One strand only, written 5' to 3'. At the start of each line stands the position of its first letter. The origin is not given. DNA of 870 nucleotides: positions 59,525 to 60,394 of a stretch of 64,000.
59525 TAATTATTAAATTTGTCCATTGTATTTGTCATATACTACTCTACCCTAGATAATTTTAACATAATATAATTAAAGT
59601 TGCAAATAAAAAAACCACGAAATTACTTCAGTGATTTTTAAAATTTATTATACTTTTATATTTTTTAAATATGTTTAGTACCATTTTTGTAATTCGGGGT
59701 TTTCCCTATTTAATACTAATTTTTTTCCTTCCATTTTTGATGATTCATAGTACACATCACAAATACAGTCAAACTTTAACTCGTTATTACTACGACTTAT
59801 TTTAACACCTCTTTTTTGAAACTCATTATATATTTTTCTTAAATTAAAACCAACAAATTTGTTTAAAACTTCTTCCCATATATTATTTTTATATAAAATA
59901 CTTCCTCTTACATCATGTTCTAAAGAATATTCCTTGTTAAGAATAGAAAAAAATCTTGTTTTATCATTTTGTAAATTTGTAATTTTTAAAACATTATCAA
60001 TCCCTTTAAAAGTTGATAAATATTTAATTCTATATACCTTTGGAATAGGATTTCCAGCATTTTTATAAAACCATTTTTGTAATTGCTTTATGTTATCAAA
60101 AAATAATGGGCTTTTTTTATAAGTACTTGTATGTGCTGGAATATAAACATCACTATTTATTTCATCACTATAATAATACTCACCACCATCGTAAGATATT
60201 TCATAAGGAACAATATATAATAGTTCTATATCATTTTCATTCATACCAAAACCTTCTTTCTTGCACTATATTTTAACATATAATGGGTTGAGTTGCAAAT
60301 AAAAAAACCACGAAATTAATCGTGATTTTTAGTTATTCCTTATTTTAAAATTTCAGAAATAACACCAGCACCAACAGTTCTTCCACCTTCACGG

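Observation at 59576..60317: Gene of unknown function inserted downstream of tuf between duplicated copies of the tuf terminator region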

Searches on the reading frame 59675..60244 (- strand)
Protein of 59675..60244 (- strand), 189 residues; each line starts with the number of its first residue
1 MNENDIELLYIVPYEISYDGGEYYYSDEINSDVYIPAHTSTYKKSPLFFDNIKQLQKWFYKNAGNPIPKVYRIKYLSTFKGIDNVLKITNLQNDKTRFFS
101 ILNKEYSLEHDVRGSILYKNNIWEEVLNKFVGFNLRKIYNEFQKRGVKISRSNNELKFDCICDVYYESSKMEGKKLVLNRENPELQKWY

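Call 6: search_protein_families(library=pfam, proteins=[window:59675-60244:-], max_evalue=1)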
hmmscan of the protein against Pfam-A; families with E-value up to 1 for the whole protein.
window:59675-60244:- (189 aa): 0 families

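Call 7: search_protein_families(library=padloc, proteins=[window:59675-60244:-], max_evalue=1)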
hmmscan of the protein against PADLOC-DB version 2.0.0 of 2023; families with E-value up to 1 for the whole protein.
window:59675-60244:- (189 aa): 1 family
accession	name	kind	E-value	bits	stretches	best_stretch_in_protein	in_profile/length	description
PDLC01500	Csm3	-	0.085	10.9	0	69-82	20-33/171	"CAS-III-A,CAS-III-D; effector_G7"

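Call 8: search_protein_families(library=phrogs, proteins=[window:59675-60244:-], max_evalue=1)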
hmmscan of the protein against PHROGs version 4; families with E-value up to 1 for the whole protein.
window:59675-60244:- (189 aa): 0 families

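Call 9: find_homologous_proteins(query=window:59675-60244:-, max_evalue=0.01)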
Query window:59675-60244:- (189 aa): 1 proteins with E <= 0.01 among 51 candidates.
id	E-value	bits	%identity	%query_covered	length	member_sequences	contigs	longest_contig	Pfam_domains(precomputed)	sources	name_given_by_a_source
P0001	6.9e-122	422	100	100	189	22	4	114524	-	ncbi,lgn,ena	-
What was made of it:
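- No ORF189 at this locus was recovered from those lineages: the only cluster found at 90% identity is this one (call 9).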

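Call 11: find_encoding_contigs(protein=P0001, flank=10000, max_places=10)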
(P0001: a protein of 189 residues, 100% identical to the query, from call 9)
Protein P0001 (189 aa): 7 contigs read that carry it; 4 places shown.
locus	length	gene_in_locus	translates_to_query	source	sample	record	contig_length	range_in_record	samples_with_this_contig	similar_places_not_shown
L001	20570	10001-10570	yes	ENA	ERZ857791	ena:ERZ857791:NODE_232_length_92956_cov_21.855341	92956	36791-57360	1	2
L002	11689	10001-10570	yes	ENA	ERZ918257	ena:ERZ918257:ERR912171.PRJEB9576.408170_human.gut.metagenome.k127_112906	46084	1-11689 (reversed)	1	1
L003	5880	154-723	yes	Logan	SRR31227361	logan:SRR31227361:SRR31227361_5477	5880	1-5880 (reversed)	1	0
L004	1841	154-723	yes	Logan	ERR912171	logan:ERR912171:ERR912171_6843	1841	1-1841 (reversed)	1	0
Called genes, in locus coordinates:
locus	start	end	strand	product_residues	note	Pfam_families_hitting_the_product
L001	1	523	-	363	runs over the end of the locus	-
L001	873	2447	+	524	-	-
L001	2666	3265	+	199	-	PF03946:Ribosomal_L11_N, PF00298:Ribosomal_L11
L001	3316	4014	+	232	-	PF00687:Ribosomal_L1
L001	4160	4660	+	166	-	PF00466:Ribosomal_L10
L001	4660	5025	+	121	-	PF16320:Ribosomal_L12_N, PF00542:Ribosomal_L12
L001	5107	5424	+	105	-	-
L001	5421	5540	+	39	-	-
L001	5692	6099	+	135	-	PF00164:Ribosom_S12_S23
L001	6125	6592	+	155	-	PF00177:Ribosomal_S7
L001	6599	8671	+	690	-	PF00009:GTP_EFTU, PF03144:GTP_EFTU_D2, PF22042:EF-G_D2, PF14492:EFG_III, PF16658:RF3_C (weak), PF03764:EFG_IV, PF00679:EFG_C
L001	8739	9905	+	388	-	PF00009:GTP_EFTU, PF03144:GTP_EFTU_D2, PF03143:GTP_EFTU_D3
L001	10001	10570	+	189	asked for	-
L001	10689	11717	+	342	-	-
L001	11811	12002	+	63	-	-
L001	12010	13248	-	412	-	PF02388:FemAB, PF13480:Acetyltransf_6 (faint)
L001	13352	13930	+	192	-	PF03729:DUF308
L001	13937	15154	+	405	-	PF03952:Enolase_N, PF00113:Enolase_C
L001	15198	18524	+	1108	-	PF01855:POR_N, PF17147:PFOR_II, PF01558:POR, PF12837:Fer4_6 (weak), PF12838:Fer4_7, PF13183:Fer4_8 (weak), PF13187:Fer4_9 (weak), PF02775:TPP_enzyme_C, +6 more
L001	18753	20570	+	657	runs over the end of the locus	PF17191:RecG_wedge, PF00270:DEAD, PF04851:ResIII, PF00271:Helicase_C, PF19833:RecG_dom3_C (weak)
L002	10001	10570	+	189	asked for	-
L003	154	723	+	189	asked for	-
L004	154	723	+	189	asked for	-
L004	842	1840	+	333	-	?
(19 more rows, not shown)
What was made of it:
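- On Moron-type autonomous transcription unit: The neighbours are ribosomal-protein genes, fusA, tuf, FemAB and eno (call 11).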

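Call 20: find_related_loci(query=window:59675-60244:-, collection=viral_contigs, flank=5000)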
Query window:59675-60244:- (189 aa) in viral_contigs; peptide patterns used: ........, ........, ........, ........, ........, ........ (x = any residue, [..] = any of these).
21 stretches matched a pattern, but none encodes a relative of the query by tblastn (E <= 1e-3).

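Call 24: predict_structure(protein=window:59675-60244:-)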
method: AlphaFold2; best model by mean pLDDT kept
length: 189 residues; sequences in the alignment: 1
mean_pLDDT: 33.6   pTM: 0.24
mean pLDDT of the five models: 33.6, 32.6, 31.9, 31.8, 27.3
residues with pLDDT >= 90: 0; 70-90: 0; 50-70: 6; < 50: 183
segments of 3 or more residues with pLDDT < 50: 1-52, 62-189
pLDDT, mean of each block of 10 residues (from residue 1): 33 34 36 38 39 50 38 30 26 24 24 28 34 38 42 36 28 30 32
secondary structure, 60 per line:
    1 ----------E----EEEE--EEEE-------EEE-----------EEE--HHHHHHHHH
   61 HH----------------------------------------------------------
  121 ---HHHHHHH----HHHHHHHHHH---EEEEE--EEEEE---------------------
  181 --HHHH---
elements in order: E16-19 E22-25 E33-35 E47-49 H52-62 H124-130 H135-144 E148-152 E155-159 H183-186
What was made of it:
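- Tried and rejected: Single-sequence AlphaFold: useless, pLDDT 34 (call 24).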

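Call 33: search_protein_representatives(protein=window:59675-60244:-)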
Query: 189 residues. Proteins with E-value up to 0.001 (for the whole library): 15; up to 1e-10: 8; up to 1e-30: 2. The best 15 are listed.
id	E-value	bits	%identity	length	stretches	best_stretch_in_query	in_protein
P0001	2.2e-122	422.4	100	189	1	1-189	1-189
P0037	1.5e-32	129.4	44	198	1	3-184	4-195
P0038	2.8e-30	122.0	42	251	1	3-183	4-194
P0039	4.7e-20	88.7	46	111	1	7-115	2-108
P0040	6.2e-15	72.0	40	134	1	57-183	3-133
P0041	1.8e-12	63.9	33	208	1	4-152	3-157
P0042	9.9e-12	61.5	33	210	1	40-165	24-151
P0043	4.4e-11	59.4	36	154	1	48-188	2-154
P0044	1.1e-10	58.2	30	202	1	26-152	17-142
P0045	1.2e-09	54.8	36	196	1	18-154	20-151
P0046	2.2e-07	47.3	30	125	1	9-111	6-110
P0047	2.7e-07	47.1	29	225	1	8-149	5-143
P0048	7.2e-06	42.4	39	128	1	43-103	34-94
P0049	7.3e-05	39.1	26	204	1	37-152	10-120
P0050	1.1e-04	38.5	32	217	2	24-94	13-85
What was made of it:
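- Tried and rejected: ORF189 as a true orphan: the word-indexed search found only its own cluster (call 9), but the exhaustive HMMER search found 14 remote relatives (call 33).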

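Call 35: find_homologous_proteins(query=A3, max_evalue=0.001)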
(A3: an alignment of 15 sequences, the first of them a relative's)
Query A3 (15 sequences) (189 aa, profile of the alignment): 5 proteins with E <= 0.001 among 1770 candidates.
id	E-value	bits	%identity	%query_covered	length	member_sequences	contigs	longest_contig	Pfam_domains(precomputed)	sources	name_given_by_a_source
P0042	3.7e-52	195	29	68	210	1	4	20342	-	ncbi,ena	-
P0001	1.1e-50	190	100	100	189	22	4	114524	-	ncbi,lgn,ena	-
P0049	4.1e-49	185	26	65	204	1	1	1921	-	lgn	-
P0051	3.4e-42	162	27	59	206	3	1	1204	-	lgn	-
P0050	7.6e-42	161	26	66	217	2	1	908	-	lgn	-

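Call 36: find_encoding_contigs(protein=P0042, flank=8000, max_places=6)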
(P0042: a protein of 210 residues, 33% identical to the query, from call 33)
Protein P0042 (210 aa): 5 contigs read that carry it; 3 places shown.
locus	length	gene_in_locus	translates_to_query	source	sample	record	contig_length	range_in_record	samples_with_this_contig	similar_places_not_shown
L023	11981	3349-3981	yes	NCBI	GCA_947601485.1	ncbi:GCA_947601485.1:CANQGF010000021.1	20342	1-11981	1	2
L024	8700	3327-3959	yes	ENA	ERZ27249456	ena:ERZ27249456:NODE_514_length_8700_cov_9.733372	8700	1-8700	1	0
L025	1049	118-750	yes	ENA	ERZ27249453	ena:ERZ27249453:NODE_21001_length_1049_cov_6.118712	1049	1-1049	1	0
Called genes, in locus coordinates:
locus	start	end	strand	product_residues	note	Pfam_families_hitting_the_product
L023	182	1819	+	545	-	PF00753:Lactamase_B (weak), PF12706:Lactamase_B_2 (weak), PF22505:RNase_J_b_CASP, PF17770:RNase_J_C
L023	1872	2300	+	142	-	PF09537:DUF2383 (weak)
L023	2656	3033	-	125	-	-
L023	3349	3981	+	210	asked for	-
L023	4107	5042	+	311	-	PF11899:DUF3419 (faint)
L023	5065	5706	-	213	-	PF00702:Hydrolase, PF13419:HAD_2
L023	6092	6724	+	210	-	PF02698:DUF218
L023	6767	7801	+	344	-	-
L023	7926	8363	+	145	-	-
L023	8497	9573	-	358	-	PF00188:CAP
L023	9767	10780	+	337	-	PF00376:MerR, PF13411:MerR_1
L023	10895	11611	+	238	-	PF01479:S4, PF00849:PseudoU_synth_2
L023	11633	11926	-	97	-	PF06902:Fer4_19 (weak), PF13459:Fer4_15, PF25160:LdpA_Fe-S-bd (faint), PF13370:Fer4_13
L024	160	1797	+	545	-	PF00753:Lactamase_B (weak), PF12706:Lactamase_B_2 (weak), PF22505:RNase_J_b_CASP, PF17770:RNase_J_C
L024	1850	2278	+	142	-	PF09537:DUF2383 (weak)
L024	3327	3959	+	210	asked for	-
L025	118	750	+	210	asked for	-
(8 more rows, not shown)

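Call 37: find_encoding_contigs(protein=P0037, flank=8000, max_places=6)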
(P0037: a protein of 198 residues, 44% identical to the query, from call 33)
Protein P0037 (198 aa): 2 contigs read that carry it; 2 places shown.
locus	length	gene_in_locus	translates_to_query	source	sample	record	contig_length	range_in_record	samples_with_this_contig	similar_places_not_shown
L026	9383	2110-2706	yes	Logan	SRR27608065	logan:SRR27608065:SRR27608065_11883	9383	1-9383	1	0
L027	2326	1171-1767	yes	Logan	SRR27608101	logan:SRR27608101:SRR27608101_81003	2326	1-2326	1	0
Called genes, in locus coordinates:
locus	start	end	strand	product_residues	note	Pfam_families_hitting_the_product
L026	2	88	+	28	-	?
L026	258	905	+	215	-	-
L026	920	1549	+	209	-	-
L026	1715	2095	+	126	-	-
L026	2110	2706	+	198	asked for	-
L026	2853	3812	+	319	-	PF11899:DUF3419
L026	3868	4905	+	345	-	PF01966:HD (weak)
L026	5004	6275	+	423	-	-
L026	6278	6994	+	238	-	-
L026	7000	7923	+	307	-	-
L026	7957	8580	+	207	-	-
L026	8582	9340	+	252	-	-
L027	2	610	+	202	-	?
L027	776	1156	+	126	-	-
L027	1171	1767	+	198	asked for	-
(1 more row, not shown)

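Call 38: find_encoding_contigs(protein=P0038, flank=8000, max_places=6)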
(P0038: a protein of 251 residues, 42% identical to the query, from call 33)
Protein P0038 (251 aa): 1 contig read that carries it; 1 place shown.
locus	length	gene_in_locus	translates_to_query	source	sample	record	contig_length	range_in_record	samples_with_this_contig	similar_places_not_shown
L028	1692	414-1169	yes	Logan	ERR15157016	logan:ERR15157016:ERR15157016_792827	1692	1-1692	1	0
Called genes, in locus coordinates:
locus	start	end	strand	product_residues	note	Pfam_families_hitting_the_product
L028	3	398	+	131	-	?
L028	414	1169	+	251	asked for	-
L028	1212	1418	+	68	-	-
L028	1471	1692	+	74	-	?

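Call 42: search_protein_families(library=pfam, proteins=[L026:258-905:+, L026:920-1549:+, L026:1715-2095:+, L026:2853-3812:+, L026:3868-4905:+, L026:4992-6275:+, L026:6278-6994:+, L026:6994-7923:+, L026:7957-8580:+, L026:8582-9340:+], max_evalue=0.1)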
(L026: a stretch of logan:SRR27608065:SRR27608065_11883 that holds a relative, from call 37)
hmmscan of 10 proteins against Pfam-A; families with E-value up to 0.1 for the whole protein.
L026:258-905:+ (215 aa): 1 family
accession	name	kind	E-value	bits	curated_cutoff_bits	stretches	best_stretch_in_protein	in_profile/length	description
PF06114.19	Peptidase_M78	-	9.4e-05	22.7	22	1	91-190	26-121/123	IrrE N-terminal-like domain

L026:920-1549:+ (209 aa): 3 families
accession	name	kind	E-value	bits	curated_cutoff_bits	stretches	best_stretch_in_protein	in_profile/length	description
PF09862.15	DUF2089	-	0.01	15.9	33.4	1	182-204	24-46/47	Domain of unknown function (DUF2089)-HTH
PF17421.7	DUF5409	-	0.012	16.8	25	1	48-115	2-72/88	Family of unknown function (DUF5409)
PF09772.14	Tmem26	-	0.015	15.2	22.2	1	21-121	19-115/285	Transmembrane protein 26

L026:1715-2095:+ (126 aa): 0 families

L026:2853-3812:+ (319 aa): 1 family
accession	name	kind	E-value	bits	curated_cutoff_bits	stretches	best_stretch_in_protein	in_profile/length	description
PF11899.13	DUF3419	-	2.2e-08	34.1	28.2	1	30-151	6-119/385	Protein of unknown function (DUF3419)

L026:3868-4905:+ (345 aa): 1 family
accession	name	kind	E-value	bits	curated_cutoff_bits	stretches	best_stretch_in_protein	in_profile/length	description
PF01966.28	HD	-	2.2e-06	28.3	22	1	109-160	2-66/116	HD domain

L026:4992-6275:+ (427 aa): 0 families

L026:6278-6994:+ (238 aa): 0 families

L026:6994-7923:+ (309 aa): 0 families

L026:7957-8580:+ (207 aa): 1 family
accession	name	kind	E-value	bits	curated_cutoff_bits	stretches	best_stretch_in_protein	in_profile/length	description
PF19976.4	GAAD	-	0.012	16.1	23.6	1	46-78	19-51/62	GTPase-associated adaptor domain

L026:8582-9340:+ (252 aa): 0 families

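Call 43: find_encoding_contigs(protein=P0041, flank=6000, max_places=3)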
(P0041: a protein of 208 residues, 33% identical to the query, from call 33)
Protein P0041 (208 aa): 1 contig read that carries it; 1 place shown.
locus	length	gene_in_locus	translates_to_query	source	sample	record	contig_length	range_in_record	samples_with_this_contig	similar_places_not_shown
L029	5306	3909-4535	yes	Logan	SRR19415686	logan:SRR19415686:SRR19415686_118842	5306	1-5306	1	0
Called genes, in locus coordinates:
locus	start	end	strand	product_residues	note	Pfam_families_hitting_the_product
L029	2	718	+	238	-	?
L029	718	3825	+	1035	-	PF00580:UvrD-helicase, PF01443:Viral_helicase1 (faint), PF13245:AAA_19, PF13361:UvrD_C, PF13538:UvrD_C_2 (faint)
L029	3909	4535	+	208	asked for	-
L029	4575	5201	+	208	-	-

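Call 44: find_encoding_contigs(protein=P0045, flank=6000, max_places=3)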
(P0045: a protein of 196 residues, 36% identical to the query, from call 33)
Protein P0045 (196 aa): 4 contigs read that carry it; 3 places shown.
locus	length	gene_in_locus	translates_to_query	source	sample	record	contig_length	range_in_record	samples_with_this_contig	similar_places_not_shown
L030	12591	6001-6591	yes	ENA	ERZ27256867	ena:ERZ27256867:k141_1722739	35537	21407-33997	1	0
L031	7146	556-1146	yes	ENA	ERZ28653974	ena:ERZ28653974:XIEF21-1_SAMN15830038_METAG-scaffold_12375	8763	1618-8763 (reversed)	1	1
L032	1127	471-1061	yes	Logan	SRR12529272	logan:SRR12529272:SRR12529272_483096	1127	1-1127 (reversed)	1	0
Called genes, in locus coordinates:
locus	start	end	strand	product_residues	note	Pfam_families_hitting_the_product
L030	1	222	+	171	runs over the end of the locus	PF00239:Resolvase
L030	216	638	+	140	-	PF07508:Recombinase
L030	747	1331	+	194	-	-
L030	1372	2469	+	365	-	PF14022:DUF4238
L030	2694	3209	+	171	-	PF15891:Nuc_deoxyri_tr2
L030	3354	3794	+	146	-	PF12844:HTH_19, PF01381:HTH_3, PF13443:HTH_26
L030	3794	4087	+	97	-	-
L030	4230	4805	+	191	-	PF12844:HTH_19, PF13560:HTH_31, PF01381:HTH_3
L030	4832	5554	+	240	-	-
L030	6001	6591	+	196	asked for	-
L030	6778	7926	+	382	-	PF01381:HTH_3, PF12844:HTH_19, PF13443:HTH_26 (weak), PF13560:HTH_31 (weak), PF16107:DUF4825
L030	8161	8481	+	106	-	-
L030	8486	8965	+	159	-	-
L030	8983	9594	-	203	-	PF00440:TetR_N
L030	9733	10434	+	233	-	PF03193:RsgA_GTPase (weak), PF02463:SMC_N (weak), PF00005:ABC_tran, PF13304:AAA_21 (faint)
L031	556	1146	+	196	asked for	-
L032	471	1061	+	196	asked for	-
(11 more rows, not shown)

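Call 45: find_encoding_contigs(protein=P0044, flank=6000, max_places=3)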
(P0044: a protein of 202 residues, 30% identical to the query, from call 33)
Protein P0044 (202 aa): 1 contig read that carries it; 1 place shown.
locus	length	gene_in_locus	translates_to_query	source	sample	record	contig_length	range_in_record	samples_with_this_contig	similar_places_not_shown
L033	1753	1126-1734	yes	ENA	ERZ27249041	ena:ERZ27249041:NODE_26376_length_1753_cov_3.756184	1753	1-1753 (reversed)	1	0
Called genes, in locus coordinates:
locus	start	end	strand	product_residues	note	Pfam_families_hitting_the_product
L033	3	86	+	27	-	?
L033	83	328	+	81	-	PF13443:HTH_26 (weak), PF01381:HTH_3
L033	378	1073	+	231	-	PF04542:Sigma70_r2, PF04545:Sigma70_r4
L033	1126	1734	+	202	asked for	-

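Call 46: find_encoding_contigs(protein=P0047, flank=6000, max_places=3)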
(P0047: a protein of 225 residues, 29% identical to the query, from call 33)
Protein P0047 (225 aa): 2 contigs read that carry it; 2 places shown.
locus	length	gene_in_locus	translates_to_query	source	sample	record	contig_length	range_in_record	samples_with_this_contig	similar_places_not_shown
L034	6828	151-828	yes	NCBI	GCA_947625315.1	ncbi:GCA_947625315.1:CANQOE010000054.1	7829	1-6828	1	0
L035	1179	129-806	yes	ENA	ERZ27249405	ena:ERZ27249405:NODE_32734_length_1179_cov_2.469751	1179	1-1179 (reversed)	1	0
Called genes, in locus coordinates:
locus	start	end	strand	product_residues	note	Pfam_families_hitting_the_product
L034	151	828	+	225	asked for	-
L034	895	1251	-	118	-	PF00575:S1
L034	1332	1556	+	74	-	PF01106:NifU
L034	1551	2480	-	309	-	PF27663:Spore_coat_YutH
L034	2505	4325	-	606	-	PF01541:GIY-YIG, PF27096:UvrC_M, PF22920:UvrC_RNaseH, PF08459:UvrC_RNaseH_dom, PF14520:HHH_5 (weak)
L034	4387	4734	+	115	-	PF01205:Impact_N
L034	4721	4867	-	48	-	-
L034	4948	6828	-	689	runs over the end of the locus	PF01935:DUF87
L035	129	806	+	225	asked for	-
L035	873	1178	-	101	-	?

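Call 47: predict_structure(alignment_id=A3)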
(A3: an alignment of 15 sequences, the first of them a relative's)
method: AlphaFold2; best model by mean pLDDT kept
length: 189 residues; sequences in the alignment: 15
mean_pLDDT: 89.0   pTM: 0.80
mean pLDDT of the five models: 89.0, 87.8, 83.4, 82.2, 81.5
residues with pLDDT >= 90: 124; 70-90: 51; 50-70: 11; < 50: 3
segments of 3 or more residues with pLDDT < 50: none
pLDDT, mean of each block of 10 residues (from residue 1): 75 91 93 91 94 96 93 95 94 96 92 91 91 92 91 80 86 90 58
secondary structure, 60 per line:
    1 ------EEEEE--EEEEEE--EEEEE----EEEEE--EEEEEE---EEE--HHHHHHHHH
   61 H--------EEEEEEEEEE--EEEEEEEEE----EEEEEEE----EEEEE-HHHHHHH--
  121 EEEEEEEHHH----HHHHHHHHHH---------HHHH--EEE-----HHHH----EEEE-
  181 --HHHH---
elements in order: E7-11 E14-19 E22-26 E31-35 E38-43 E47-49 H52-61 E70-79 E82-90 E95-101 E106-110 H112-118 E121-127 H135-144 H154-157 E160-162 H168-171 E176-179 H183-186
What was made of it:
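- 59675..60244 (-): ORF189: accessory gene, member of an uncharacterised ~200-aa family. AlphaFold2 model with pLDDT 89 and pTM 0.80 (call 47).
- Tried and rejected: The run with the 15-sequence alignment worked (call 47).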
